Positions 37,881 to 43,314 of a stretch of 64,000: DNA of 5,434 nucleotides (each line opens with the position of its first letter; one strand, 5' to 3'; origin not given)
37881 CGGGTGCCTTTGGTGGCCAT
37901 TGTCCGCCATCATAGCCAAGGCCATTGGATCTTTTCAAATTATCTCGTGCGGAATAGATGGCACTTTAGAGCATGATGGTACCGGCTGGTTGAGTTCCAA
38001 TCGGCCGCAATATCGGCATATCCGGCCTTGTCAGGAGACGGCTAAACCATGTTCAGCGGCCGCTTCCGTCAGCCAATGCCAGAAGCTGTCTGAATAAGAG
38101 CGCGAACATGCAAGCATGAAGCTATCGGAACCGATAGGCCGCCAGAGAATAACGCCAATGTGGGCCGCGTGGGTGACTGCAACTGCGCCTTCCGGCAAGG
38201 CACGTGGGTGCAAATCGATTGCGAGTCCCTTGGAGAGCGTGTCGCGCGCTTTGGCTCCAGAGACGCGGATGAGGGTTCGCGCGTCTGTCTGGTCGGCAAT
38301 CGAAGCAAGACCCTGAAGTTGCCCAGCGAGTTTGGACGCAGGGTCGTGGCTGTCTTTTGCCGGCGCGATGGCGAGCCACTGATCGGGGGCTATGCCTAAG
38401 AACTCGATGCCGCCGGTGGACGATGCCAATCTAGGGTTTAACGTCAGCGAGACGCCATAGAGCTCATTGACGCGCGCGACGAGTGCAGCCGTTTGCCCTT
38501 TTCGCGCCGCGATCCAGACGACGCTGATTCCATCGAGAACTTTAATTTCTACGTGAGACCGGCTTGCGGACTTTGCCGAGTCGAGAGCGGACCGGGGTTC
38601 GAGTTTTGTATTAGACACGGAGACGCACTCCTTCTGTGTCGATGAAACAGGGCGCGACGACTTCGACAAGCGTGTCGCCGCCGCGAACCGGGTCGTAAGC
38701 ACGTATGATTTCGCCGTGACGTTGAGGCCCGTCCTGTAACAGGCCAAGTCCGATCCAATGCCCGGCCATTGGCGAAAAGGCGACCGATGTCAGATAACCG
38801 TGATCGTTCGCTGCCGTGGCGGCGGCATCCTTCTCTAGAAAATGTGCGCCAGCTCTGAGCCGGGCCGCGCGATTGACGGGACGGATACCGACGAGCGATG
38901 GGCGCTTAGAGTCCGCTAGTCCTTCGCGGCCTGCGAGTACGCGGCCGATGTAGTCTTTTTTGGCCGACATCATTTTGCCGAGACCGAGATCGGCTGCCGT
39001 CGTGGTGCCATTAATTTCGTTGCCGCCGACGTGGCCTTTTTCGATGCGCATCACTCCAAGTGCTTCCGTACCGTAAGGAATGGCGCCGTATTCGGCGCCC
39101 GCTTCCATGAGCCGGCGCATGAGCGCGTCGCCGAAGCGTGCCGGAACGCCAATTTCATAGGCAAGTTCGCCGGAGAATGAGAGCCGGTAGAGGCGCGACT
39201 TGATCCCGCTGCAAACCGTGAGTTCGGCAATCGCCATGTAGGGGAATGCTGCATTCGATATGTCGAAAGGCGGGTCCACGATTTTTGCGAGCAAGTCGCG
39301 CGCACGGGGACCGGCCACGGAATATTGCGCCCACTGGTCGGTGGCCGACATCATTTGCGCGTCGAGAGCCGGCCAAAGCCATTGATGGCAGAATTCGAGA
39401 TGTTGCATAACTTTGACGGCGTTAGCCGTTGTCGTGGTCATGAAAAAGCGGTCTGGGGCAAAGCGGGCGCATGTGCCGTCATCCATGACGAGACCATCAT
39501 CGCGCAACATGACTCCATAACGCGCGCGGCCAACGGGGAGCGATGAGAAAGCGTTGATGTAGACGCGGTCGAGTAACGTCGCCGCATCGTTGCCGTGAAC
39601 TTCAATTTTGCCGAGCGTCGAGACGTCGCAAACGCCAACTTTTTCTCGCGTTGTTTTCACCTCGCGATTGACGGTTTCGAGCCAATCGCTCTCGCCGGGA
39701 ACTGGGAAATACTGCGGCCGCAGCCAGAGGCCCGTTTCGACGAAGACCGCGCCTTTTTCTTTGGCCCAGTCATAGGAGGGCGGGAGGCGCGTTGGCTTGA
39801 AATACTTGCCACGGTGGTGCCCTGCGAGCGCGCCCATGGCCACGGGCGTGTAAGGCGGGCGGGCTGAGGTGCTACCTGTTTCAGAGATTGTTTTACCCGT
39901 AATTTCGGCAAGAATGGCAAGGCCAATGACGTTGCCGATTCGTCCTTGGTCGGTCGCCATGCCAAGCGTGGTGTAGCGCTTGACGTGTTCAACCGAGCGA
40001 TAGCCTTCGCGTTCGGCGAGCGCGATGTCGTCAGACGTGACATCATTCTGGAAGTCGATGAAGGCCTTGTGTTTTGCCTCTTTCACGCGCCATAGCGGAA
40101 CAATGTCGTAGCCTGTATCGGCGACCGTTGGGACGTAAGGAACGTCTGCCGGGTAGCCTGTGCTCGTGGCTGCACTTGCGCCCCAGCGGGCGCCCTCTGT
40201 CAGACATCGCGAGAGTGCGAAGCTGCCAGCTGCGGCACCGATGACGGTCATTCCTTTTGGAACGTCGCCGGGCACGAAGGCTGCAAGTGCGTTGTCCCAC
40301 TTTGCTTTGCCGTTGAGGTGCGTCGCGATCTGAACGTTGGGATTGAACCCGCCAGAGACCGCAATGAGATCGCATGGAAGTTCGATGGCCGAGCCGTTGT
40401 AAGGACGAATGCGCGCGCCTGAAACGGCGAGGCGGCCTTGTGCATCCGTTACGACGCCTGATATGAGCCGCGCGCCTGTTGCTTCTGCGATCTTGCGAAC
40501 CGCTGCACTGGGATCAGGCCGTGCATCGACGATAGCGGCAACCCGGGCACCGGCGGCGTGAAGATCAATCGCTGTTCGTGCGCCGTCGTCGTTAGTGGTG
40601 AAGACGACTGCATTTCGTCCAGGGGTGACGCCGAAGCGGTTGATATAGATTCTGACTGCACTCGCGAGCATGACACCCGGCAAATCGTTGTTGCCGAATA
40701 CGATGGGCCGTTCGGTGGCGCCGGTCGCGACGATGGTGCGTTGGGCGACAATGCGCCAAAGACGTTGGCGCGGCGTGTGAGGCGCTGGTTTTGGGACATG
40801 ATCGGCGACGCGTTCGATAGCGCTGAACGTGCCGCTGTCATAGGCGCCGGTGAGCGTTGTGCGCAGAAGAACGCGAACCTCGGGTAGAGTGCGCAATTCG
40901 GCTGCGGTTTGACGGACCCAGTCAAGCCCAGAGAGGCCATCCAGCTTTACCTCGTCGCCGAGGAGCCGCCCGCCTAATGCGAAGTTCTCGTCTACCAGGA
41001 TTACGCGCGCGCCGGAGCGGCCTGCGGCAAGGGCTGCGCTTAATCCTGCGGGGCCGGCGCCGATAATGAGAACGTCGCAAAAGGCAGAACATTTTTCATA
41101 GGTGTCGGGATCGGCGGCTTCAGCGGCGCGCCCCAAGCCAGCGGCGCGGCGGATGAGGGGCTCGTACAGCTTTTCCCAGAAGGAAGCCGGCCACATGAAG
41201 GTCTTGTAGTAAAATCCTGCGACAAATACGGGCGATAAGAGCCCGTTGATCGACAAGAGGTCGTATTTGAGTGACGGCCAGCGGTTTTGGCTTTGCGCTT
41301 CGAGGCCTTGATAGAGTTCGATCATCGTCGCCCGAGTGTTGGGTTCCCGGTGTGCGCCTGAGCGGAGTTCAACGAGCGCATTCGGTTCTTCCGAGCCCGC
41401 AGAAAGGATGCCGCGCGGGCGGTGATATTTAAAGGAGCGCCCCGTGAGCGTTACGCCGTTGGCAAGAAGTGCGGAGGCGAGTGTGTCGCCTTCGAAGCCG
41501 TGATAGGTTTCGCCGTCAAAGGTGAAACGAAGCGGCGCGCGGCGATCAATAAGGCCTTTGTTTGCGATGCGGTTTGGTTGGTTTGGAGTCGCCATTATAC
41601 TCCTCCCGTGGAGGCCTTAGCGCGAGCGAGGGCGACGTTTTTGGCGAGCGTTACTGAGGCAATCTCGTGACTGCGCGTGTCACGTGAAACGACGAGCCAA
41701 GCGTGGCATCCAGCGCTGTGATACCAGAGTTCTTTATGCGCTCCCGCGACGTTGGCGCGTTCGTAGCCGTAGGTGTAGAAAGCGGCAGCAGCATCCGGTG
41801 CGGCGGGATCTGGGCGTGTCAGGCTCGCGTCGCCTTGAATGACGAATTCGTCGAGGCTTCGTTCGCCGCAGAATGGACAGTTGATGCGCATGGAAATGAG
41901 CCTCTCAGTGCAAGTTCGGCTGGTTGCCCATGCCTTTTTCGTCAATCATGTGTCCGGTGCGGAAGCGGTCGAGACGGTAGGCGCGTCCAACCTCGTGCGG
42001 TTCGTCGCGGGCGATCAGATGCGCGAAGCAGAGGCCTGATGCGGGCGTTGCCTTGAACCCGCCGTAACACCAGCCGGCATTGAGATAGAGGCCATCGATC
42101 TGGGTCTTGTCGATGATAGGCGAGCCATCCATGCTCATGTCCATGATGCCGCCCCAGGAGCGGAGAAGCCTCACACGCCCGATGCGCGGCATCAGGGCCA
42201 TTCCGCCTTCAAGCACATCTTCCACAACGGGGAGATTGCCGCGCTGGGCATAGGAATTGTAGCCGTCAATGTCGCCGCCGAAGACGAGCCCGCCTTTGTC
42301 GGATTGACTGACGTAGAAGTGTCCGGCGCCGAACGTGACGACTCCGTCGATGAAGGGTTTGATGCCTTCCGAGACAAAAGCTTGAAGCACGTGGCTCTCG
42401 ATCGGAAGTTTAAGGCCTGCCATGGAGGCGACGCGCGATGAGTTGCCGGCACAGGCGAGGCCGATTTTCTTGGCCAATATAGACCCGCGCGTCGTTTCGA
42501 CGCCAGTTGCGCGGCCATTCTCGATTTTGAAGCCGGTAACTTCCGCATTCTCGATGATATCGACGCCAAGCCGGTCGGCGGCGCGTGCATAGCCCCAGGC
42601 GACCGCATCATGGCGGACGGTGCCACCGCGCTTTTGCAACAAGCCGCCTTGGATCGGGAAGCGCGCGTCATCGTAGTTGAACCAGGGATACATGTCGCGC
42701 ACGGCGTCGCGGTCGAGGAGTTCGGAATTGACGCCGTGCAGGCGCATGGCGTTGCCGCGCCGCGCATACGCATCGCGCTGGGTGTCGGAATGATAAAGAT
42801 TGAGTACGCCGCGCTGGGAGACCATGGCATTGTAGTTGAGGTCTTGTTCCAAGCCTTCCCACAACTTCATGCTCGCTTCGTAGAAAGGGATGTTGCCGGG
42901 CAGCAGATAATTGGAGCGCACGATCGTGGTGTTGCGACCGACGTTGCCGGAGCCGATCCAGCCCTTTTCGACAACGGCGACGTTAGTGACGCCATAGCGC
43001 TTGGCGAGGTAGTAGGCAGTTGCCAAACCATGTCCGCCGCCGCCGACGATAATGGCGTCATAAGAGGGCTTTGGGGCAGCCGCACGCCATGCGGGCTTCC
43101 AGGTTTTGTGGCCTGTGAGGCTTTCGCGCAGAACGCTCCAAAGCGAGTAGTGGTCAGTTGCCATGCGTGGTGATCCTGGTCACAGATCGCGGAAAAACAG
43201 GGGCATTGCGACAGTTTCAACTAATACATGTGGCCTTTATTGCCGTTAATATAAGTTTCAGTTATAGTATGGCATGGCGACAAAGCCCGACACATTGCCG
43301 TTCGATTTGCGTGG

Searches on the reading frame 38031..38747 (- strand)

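Call 68: search_protein_families(library=pfam, proteins=[window:38031-38747:-], max_evalue=0.000001)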
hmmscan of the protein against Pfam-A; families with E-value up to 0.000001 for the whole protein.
window:38031-38747:- (238 aa): 1 family
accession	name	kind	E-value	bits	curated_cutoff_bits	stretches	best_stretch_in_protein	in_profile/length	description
PF04268.17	SoxG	-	7.2e-15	55.8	21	1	87-232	7-152/152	Sarcosine oxidase, gamma subunit family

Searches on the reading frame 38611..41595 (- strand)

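Call 69: search_protein_families(library=pfam, proteins=[window:38611-41595:-], max_evalue=0.000001)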
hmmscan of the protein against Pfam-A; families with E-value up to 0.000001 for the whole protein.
window:38611-41595:- (994 aa): 8 families
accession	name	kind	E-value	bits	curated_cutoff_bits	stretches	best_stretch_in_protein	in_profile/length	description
PF01571.26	GCV_T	-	5.8e-65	219.5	25.6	1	608-874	2-254/255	Aminomethyltransferase folate-binding domain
PF17806.6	SO_alpha_A3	-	1.3e-32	112.3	23.1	1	508-592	1-86/87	Sarcosine oxidase A3 domain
PF13510.11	Fer2_4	-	1.7e-26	92.5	22.8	1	20-104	2-81/82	2Fe-2S iron-sulfur cluster binding domain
PF07992.20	Pyr_redox_2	-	8e-11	42.3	26.1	1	174-430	2-250/291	Pyridine nucleotide-disulphide oxidoreductase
PF12831.13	FAD_oxidored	-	4.1e-10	40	27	1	174-211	1-38/416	FAD dependent oxidoreductase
PF00890.30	FAD_binding_2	-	2.7e-07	30.6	20.4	1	174-209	1-36/414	FAD binding domain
PF08669.17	GCV_T_C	-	5.4e-07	29.9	25.9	0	901-986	3-80/80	Glycine cleavage T-protein C-terminal barrel domain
PF13738.12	Pyr_redox_3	-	7.2e-07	29.2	30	0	176-202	1-28/305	Pyridine nucleotide-disulphide oxidoreductase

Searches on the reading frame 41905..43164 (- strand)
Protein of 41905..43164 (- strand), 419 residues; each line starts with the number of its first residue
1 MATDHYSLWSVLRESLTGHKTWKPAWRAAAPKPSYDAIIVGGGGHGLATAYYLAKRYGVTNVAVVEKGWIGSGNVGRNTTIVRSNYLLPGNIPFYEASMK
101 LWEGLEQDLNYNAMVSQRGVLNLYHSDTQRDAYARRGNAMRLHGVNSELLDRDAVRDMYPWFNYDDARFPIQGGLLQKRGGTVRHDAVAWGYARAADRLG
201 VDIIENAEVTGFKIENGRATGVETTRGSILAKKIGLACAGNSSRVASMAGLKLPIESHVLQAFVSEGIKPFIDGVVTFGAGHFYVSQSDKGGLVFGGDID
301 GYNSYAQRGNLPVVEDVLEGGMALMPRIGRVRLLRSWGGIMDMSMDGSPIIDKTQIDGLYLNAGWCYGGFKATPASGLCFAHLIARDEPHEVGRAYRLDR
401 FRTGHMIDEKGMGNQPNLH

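Call 69: search_protein_families(library=pfam, proteins=[window:41905-43164:-], max_evalue=0.000001)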
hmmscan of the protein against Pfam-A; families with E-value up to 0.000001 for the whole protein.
window:41905-43164:- (419 aa): 2 families
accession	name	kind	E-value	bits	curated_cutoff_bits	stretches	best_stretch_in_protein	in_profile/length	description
PF01266.30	DAO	-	1.1e-67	229.6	27.9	1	36-383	1-353/353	FAD dependent oxidoreductase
PF13450.12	NAD_binding_8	-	2.4e-07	31.4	21.9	0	39-78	1-38/68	NAD(P)-binding Rossmann-like domain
